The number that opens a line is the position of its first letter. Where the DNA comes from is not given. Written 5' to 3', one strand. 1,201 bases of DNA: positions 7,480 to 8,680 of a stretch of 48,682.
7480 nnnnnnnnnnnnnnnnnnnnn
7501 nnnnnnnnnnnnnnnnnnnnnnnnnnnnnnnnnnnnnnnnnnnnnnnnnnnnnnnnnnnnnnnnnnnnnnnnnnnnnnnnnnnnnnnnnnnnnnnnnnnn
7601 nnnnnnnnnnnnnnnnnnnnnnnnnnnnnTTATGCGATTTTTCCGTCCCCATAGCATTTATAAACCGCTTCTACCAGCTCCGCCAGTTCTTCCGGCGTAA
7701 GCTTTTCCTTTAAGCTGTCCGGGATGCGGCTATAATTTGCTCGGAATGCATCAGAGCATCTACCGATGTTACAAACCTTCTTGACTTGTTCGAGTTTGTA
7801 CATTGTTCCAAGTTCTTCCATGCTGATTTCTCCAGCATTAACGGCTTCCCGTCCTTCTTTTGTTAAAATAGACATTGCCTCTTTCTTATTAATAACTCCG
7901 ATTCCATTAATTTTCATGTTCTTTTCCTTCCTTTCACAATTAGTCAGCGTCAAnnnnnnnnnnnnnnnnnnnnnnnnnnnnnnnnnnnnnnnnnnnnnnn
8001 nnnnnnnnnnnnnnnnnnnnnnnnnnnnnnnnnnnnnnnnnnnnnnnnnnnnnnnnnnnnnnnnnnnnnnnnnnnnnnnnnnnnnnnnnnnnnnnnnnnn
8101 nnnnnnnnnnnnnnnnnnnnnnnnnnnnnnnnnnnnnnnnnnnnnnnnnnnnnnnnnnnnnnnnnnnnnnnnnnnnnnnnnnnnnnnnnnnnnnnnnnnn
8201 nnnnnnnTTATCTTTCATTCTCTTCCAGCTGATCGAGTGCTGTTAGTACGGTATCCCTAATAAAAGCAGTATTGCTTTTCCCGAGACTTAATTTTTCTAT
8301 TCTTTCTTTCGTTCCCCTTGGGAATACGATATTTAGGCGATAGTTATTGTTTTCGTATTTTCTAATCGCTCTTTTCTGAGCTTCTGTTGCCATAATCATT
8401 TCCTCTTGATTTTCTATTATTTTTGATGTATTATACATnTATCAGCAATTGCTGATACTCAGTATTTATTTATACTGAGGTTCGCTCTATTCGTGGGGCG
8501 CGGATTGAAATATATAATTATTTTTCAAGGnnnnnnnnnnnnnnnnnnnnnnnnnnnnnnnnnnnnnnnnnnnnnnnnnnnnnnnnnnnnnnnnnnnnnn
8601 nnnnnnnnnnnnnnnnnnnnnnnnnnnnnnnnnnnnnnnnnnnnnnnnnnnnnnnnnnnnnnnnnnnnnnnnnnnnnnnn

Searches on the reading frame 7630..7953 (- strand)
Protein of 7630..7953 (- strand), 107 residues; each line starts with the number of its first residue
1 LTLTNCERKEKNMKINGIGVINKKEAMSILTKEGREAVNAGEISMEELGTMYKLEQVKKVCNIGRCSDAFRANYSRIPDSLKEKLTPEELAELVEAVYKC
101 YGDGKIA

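Call 17: search_protein_families(library=pfam, proteins=[window:7630-7953:-], max_evalue=0.01)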
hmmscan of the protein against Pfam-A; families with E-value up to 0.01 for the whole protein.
window:7630-7953:- (107 aa): 0 families

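Call 18: search_protein_families(library=phrogs, proteins=[window:7630-7953:-], max_evalue=0.001)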
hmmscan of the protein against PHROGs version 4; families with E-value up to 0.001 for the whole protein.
window:7630-7953:- (107 aa): 0 families

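Call 83: find_homologous_proteins(query=window:7633-7917:-, max_evalue=0.001)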
Query seq(95 aa) (95 aa): 169 proteins with E <= 0.001 among 176 candidates; the best 120 are listed.
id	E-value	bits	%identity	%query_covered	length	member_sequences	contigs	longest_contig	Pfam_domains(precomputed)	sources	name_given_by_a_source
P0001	8.5e-52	190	97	98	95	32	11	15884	-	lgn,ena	-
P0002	5.7e-50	185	92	98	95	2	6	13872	-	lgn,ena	-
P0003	2.9e-49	182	91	98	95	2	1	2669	-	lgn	-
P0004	8.6e-48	178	89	100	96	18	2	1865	-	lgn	-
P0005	5.2e-47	175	88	98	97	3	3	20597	-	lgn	-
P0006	2.6e-46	173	86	100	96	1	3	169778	-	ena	-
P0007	5.8e-46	172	86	100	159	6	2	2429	PF12844.14,PF01381.29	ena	-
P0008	8.0e-46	171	86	100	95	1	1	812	-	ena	-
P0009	1.2e-45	171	89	98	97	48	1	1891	-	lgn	-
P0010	7.6e-45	168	84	100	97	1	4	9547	-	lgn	-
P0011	2.7e-44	167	84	98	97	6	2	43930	-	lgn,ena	-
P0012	2.9e-44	166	83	100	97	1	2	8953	-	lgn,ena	-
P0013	3.3e-44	166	85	98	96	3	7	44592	-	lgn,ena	-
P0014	3.5e-44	166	85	100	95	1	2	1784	-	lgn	-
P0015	8.5e-44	165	83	98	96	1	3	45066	-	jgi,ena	jgi:hypothetical protein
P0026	1.6e-41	158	79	100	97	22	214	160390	-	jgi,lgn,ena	jgi:hypothetical protein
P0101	7.5e-32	127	65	100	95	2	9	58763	-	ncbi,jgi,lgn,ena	jgi:hypothetical protein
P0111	1.1e-30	123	63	100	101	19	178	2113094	-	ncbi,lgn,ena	-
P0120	5.2e-30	121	60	100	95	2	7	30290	-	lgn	-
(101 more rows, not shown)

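Call 84: find_encoding_contigs(protein=P0111, flank=3000, max_places=8)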
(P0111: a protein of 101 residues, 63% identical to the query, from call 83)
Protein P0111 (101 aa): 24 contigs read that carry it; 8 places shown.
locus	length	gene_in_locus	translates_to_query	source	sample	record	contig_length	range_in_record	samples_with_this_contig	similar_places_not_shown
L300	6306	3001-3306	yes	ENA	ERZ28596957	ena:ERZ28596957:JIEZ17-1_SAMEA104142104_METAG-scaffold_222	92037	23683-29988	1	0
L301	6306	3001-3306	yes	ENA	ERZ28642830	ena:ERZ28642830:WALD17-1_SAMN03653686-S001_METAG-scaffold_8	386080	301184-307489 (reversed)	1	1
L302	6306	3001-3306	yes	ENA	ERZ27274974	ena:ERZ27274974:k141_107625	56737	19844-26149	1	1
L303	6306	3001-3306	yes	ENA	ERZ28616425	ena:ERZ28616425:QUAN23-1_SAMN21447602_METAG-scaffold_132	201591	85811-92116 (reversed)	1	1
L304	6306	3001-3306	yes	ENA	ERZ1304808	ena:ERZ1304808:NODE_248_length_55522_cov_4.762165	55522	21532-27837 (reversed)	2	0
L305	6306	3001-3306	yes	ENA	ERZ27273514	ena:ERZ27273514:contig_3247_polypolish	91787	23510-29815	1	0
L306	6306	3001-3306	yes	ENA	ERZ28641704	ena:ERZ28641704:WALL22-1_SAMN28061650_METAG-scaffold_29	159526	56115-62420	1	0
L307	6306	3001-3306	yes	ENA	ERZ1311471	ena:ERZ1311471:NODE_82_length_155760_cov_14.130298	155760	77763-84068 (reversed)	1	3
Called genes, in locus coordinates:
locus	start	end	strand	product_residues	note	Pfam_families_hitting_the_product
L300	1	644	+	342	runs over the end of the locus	PF13497:DUF4121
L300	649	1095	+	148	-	-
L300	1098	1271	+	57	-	-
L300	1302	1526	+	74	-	-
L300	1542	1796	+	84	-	-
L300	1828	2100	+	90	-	-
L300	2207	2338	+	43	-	-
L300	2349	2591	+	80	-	-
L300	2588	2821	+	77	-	-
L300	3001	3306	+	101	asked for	-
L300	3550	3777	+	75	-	-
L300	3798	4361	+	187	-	-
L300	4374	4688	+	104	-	-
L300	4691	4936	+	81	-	-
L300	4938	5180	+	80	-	-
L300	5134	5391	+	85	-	PF22147:AcrIC5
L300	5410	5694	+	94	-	-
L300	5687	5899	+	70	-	-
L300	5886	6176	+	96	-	-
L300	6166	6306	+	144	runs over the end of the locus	-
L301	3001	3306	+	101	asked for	-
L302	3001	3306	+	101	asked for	-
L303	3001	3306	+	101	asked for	-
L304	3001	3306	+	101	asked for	-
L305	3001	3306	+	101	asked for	-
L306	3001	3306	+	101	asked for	-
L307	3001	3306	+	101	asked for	-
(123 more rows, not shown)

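Call 85: find_encoding_contigs(protein=P0026, flank=3000, max_places=8)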
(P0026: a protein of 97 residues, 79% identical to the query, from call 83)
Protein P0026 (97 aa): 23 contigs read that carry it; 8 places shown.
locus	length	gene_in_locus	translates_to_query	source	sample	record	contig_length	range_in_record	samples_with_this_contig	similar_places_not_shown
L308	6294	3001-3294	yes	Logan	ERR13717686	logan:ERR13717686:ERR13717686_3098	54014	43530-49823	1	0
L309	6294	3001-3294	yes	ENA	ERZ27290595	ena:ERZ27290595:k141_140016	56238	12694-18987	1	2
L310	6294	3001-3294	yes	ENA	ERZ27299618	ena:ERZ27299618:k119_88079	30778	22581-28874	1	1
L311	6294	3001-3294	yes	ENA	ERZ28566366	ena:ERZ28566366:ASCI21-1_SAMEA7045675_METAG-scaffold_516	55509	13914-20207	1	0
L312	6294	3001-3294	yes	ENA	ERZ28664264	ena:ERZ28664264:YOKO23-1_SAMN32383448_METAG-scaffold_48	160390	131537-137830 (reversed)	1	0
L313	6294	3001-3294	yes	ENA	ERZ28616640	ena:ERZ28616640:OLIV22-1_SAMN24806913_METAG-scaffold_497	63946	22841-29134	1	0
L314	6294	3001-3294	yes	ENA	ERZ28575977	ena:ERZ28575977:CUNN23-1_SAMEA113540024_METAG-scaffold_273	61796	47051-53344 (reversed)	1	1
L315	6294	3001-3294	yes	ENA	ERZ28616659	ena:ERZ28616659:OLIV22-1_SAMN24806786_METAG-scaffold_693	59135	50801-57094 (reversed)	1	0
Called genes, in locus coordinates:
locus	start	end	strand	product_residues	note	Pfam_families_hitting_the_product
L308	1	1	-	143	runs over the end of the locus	-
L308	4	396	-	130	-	-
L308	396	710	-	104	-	-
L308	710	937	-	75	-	-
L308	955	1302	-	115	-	-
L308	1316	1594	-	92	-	-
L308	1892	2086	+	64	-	-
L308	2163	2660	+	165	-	PF01541:GIY-YIG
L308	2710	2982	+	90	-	-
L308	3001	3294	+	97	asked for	-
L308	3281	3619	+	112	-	-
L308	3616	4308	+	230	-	-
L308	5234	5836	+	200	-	-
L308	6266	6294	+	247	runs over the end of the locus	PF02498:Bro-N, PF03374:ANT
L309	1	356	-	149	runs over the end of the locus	-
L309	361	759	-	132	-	-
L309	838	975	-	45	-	-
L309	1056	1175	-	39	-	-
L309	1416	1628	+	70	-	PF13443:HTH_26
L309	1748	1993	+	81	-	-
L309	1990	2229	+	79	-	-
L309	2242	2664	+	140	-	-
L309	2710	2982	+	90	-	-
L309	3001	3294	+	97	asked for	-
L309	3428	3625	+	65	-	-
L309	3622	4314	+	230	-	PF09704:Cas_Cas5d (faint)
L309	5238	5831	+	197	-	-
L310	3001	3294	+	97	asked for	-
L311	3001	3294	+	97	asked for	-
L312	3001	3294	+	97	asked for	-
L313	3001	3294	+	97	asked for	-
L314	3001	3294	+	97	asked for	-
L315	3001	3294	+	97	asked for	-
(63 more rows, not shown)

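Call 87: search_protein_families(library=pfam, proteins=[L309:3622-4314:+, L308:3616-4308:+, L309:3428-3625:+, L300:5134-5391:+, L300:3550-3777:+, L300:3798-4361:+, L309:5238-5831:+], max_evalue=1)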
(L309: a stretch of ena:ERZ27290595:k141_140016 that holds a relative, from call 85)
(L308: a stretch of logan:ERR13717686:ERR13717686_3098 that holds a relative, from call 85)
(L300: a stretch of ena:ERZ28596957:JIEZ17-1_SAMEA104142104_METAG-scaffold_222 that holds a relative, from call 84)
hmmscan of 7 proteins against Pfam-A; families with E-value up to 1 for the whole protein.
L309:3622-4314:+ (230 aa): 1 family
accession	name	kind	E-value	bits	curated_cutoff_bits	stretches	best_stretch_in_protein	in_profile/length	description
PF09704.15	Cas_Cas5d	-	2e-05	25.1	23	1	109-182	104-178/217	CRISPR-associated protein (Cas_Cas5)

L308:3616-4308:+ (230 aa): 1 family
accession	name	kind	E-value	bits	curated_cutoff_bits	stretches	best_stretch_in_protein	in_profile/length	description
PF09704.15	Cas_Cas5d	-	0.00013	22.5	23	1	109-175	104-171/217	CRISPR-associated protein (Cas_Cas5)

L309:3428-3625:+ (65 aa): 3 families
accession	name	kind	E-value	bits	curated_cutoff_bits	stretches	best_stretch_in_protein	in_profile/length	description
PF22562.2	UBA_7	-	0.047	14.1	27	1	6-23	3-20/48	UBA-like domain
PF22567.2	UBA_9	-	0.088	13.1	27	1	9-24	10-25/43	UBA-like domain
PF01198.24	Ribosomal_L31e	-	0.22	12.2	25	1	3-38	7-44/82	Ribosomal protein L31e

L300:5134-5391:+ (85 aa): 1 family
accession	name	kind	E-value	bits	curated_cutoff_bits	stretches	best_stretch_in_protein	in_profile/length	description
PF22147.1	AcrIC5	-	2.4e-10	40.8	27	1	33-66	10-43/53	Anti-CRISPR protein AcrIC5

L300:3550-3777:+ (75 aa): 0 families

L300:3798-4361:+ (187 aa): 0 families

L309:5238-5831:+ (197 aa): 1 family
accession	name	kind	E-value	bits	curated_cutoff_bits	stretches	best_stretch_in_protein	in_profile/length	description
PF04505.17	CD225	-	0.21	12.2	27.1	1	105-125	33-53/68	Interferon-induced transmembrane protein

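Call 88: search_protein_families(library=ncbifam, proteins=[L309:3622-4314:+, L308:3616-4308:+], max_evalue=1)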
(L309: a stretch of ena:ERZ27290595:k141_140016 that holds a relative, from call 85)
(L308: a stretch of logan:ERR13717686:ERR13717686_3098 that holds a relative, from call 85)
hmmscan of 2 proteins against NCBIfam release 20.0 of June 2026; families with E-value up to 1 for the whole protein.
L309:3622-4314:+ (230 aa): 2 families
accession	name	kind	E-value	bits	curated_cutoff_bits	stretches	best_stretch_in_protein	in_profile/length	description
TIGR01895.1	cas_Cas5t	exception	2.8e-21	76.1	96.7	1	1-215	1-202/217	type I-B CRISPR-associated protein Cas5b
TIGR02593.1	CRISPR_cas5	subfamily_domain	0.02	14.6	17.8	1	25-42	21-38/43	CRISPR-associated protein Cas5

L308:3616-4308:+ (230 aa): 2 families
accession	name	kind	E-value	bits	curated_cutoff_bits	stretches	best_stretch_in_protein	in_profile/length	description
TIGR01895.1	cas_Cas5t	exception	2.5e-20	73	96.7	1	1-215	1-202/217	type I-B CRISPR-associated protein Cas5b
TIGR02593.1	CRISPR_cas5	subfamily_domain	0.021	14.6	17.8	1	25-42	21-38/43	CRISPR-associated protein Cas5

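Call 100: predict_structure(alignment_id=A7)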
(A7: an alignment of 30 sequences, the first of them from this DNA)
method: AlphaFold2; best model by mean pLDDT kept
length: 95 residues; sequences in the alignment: 30
mean_pLDDT: 93.8   pTM: 0.82
mean pLDDT of the five models: 93.8, 93.5, 93.0, 92.5, 78.7
residues with pLDDT >= 90: 84; 70-90: 11; 50-70: 0; < 50: 0
segments of 3 or more residues with pLDDT < 50: none
pLDDT, mean of each block of 10 residues (from residue 1): 92 95 96 95 96 92 95 96 93 80
secondary structure, 60 per line:
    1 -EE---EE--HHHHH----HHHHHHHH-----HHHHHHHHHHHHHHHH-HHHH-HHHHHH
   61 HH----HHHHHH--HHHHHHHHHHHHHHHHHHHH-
elements in order: H11-15 H20-27 H33-48 H50-53 H55-62 H67-72 H75-94

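Call 104: fold_search(model_id=the predicted structure, library=pdb)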
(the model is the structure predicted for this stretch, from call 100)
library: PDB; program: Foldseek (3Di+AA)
matches with E <= 10: 4; with E <= 0.001: 0
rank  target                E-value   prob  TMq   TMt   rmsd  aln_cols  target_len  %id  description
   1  2j7p_A                5.6e+00  0.02  0.19  0.09   9.0        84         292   18  GMPPNP-stabilized NG domain complex of the SRP GTPases Ffh and FtsY (released 2006-12-11)
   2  9k6o_C                6.0e+00  0.04  0.20  0.21   8.8        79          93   15  Crystal structure of designed zinc-induced homopentamer C5-Zn1-HEHE-1 (released 2025-10-22)
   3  8phu_UF               6.3e+00  0.10  0.37  0.38   5.8        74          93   18  Asymmetric structure of the portal-containing cap of the Borrelia bacteriophage BB1 procapsid (released 2023-07-19)
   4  4yxy_A                8.9e+00  0.04  0.24  0.25   7.8        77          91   23  Computationally designed left-handed alpha/alpha toroid with 9 repeats; two linked rings of 12 repeats each structure (released 2015-12-16)

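Call 108: fold_search(model_id=the predicted structure, library=viral)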
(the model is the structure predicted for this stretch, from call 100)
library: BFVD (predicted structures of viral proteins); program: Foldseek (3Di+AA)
matches with E <= 10: 30; with E <= 0.001: 0
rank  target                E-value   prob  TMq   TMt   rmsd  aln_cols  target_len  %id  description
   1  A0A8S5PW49            4.1e-01  1.00  0.53  0.43   1.9        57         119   28  Uncharacterized protein [Siphoviridae sp. ctPsO101]
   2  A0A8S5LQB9            2.0e+00  0.08  0.24  0.05   8.2        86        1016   16  Uncharacterized protein [Siphoviridae sp. ctTC45]
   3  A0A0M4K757            3.1e+00  0.12  0.35  0.14   8.8        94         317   12  (no name in the UniProt tables at hand)
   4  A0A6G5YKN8            3.7e+00  0.12  0.37  0.13  12.3        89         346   13  (no name in the UniProt tables at hand)
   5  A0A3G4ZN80            3.7e+00  0.04  0.22  0.09  15.9        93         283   17  Uncharacterized protein [Terrestrivirus sp.]
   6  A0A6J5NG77            3.9e+00  0.04  0.22  0.22  15.8        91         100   12  Uncharacterized protein [uncultured Caudovirales phage]
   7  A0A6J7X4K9            4.9e+00  0.06  0.28  0.19   9.6        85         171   12  Uncharacterized protein [uncultured Caudovirales phage]
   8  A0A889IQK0            4.9e+00  0.05  0.26  0.24  14.6       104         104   12  (no name in the UniProt tables at hand)
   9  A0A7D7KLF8            4.9e+00  0.04  0.24  0.27   9.5        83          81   22  Uncharacterized protein [Alteromonas phage ZP6]
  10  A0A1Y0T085            4.9e+00  0.04  0.22  0.21  12.0       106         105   13  Uncharacterized protein [Pseudomonas phage Phabio]
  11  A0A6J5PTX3            5.2e+00  0.05  0.25  0.26  15.4        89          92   12  Uncharacterized protein [uncultured Caudovirales phage]
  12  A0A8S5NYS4            5.2e+00  0.03  0.22  0.21  14.7        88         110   14  Uncharacterized protein [Siphoviridae sp. ctwhn18]
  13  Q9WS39                5.2e+00  0.02  0.22  0.06  18.1        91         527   11  Phosphoprotein [Tupaia paramyxovirus]
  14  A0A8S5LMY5            5.2e+00  0.02  0.19  0.14  10.7       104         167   13  Uncharacterized protein [Siphoviridae sp. ctDuC3]
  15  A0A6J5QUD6            5.9e+00  0.04  0.26  0.09  11.7        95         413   14  Uncharacterized protein [uncultured Caudovirales phage]
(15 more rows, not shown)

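Call 113: find_encoding_contigs(protein=P0101, flank=4000, max_places=5)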
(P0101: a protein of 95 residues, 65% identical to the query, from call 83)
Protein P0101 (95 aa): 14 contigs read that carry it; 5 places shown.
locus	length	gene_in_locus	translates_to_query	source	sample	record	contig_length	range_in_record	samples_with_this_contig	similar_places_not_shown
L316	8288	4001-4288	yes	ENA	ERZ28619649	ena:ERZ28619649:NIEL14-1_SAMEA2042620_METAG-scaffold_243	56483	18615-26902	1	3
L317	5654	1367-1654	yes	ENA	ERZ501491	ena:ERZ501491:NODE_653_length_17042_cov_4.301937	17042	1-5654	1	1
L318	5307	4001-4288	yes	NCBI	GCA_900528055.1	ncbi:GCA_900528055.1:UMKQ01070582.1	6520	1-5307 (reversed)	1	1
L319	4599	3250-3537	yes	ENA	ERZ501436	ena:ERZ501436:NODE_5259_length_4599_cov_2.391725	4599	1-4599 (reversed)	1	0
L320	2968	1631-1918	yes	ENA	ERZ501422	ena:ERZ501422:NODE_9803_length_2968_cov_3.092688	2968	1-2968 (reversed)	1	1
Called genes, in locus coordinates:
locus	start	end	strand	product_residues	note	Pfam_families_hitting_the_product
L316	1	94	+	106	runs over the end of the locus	-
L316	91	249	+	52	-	-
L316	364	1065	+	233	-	-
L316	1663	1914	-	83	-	-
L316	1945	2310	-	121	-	-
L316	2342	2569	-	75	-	-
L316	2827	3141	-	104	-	-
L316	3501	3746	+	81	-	PF13443:HTH_26 (weak)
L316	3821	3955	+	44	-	-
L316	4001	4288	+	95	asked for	-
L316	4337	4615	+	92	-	-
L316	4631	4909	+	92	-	-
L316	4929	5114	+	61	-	-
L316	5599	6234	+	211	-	PF16677:GP3_package (faint)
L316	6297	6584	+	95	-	-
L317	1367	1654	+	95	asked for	-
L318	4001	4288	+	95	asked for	-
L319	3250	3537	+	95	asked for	-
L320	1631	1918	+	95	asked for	-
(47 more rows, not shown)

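Call 114: find_encoding_contigs(protein=P0120, flank=4000, max_places=5)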
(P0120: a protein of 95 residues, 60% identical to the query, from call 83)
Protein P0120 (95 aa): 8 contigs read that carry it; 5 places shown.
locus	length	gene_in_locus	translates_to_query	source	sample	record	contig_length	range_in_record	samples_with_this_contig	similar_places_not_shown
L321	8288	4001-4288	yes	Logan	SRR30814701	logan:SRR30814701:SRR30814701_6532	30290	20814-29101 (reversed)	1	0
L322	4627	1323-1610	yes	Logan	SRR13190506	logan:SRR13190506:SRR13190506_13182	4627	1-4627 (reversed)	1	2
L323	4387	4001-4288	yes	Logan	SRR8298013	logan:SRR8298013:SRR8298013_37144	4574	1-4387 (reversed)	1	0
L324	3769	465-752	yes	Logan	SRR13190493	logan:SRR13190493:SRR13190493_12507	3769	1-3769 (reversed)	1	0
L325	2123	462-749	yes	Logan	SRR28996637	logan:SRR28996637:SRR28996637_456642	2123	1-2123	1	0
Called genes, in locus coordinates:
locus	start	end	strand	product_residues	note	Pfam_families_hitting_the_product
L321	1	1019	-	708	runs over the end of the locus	PF05223:MecA_N, PF03717:PBP_dimer, PF00905:Transpeptidase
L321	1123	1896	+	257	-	PF19538:DUF6062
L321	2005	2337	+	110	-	PF11007:CotJA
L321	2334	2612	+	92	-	PF12652:CotJB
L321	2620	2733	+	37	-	PF05067:Mn_catalase (weak)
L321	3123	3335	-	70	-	PF13443:HTH_26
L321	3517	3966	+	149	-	-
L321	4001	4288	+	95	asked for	-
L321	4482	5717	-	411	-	PF01832:Glucosaminidase, PF01520:Amidase_3, PF05036:SPOR (weak)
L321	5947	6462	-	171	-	PF11195:Tad2-like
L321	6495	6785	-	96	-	PF16079:Phage_holin_5_2 (weak)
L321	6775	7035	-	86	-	-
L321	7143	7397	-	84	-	-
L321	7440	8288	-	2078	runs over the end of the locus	PF11839:Alanine_zipper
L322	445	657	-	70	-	PF13443:HTH_26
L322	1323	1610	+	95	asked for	-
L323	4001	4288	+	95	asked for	-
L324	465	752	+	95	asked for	-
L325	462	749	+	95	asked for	-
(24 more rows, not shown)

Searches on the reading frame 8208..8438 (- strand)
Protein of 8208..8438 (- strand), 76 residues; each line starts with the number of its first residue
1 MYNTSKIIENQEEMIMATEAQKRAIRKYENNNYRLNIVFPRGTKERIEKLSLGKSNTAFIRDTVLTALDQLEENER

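Call 17: search_protein_families(library=pfam, proteins=[window:8208-8438:-], max_evalue=0.01)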
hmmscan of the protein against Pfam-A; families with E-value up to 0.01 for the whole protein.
window:8208-8438:- (76 aa): 0 families

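Call 18: search_protein_families(library=phrogs, proteins=[window:8208-8438:-], max_evalue=0.001)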
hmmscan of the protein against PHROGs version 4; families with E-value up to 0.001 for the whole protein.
window:8208-8438:- (76 aa): 1 family
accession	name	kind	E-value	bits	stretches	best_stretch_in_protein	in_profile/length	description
phrog_31631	-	unknown function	9.7e-14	51.9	1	18-73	10-64/68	-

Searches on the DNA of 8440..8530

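Call 60: search_rna_families(source=window, start=8440, end=8530, threshold=evalue, max_evalue=10, show_alignments=3)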
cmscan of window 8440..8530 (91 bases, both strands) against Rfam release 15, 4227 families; matches with E-value up to 10: 8.
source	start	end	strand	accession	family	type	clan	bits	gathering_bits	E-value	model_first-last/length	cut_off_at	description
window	8440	8483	+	RF00271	SNORD60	Gene; snRNA; snoRNA; CD-box;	CL00066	15.2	42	1.2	42-83/83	5'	Small nucleolar RNA SNORD60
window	8493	8530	-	RF03339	mir-3047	Gene; miRNA;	-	13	53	3.7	17-61/61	5'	mir-3047 microRNA precursor family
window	8479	8511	+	RF01322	CRISPR-DR9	Gene; CRISPR;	-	12.8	45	2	1-37/37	no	CRISPR RNA direct repeat element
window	8483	8500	+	RF02398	sau-6072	Gene; sRNA;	-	12.6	50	2.2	28-45/53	no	Staphylococcus sRNA sau-6072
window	8441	8457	+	RF01136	sR28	Gene; snRNA; snoRNA; CD-box;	-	11.1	39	0.44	39-55/55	no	Small nucleolar RNA sR28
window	8503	8530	+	RF03071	Sodium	Cis-reg; riboswitch;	-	10.9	40.5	2.9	1-30/55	3'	Na+ riboswitch aptamer (DUF1646)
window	8477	8530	+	RF00114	S15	Cis-reg; leader;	CL00121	7.7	39.5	9.7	1-51/117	3'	Ribosomal S15 leader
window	8440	8456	-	RF01136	sR28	Gene; snRNA; snoRNA; CD-box;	-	6.8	39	8.3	39-55/55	no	Small nucleolar RNA sR28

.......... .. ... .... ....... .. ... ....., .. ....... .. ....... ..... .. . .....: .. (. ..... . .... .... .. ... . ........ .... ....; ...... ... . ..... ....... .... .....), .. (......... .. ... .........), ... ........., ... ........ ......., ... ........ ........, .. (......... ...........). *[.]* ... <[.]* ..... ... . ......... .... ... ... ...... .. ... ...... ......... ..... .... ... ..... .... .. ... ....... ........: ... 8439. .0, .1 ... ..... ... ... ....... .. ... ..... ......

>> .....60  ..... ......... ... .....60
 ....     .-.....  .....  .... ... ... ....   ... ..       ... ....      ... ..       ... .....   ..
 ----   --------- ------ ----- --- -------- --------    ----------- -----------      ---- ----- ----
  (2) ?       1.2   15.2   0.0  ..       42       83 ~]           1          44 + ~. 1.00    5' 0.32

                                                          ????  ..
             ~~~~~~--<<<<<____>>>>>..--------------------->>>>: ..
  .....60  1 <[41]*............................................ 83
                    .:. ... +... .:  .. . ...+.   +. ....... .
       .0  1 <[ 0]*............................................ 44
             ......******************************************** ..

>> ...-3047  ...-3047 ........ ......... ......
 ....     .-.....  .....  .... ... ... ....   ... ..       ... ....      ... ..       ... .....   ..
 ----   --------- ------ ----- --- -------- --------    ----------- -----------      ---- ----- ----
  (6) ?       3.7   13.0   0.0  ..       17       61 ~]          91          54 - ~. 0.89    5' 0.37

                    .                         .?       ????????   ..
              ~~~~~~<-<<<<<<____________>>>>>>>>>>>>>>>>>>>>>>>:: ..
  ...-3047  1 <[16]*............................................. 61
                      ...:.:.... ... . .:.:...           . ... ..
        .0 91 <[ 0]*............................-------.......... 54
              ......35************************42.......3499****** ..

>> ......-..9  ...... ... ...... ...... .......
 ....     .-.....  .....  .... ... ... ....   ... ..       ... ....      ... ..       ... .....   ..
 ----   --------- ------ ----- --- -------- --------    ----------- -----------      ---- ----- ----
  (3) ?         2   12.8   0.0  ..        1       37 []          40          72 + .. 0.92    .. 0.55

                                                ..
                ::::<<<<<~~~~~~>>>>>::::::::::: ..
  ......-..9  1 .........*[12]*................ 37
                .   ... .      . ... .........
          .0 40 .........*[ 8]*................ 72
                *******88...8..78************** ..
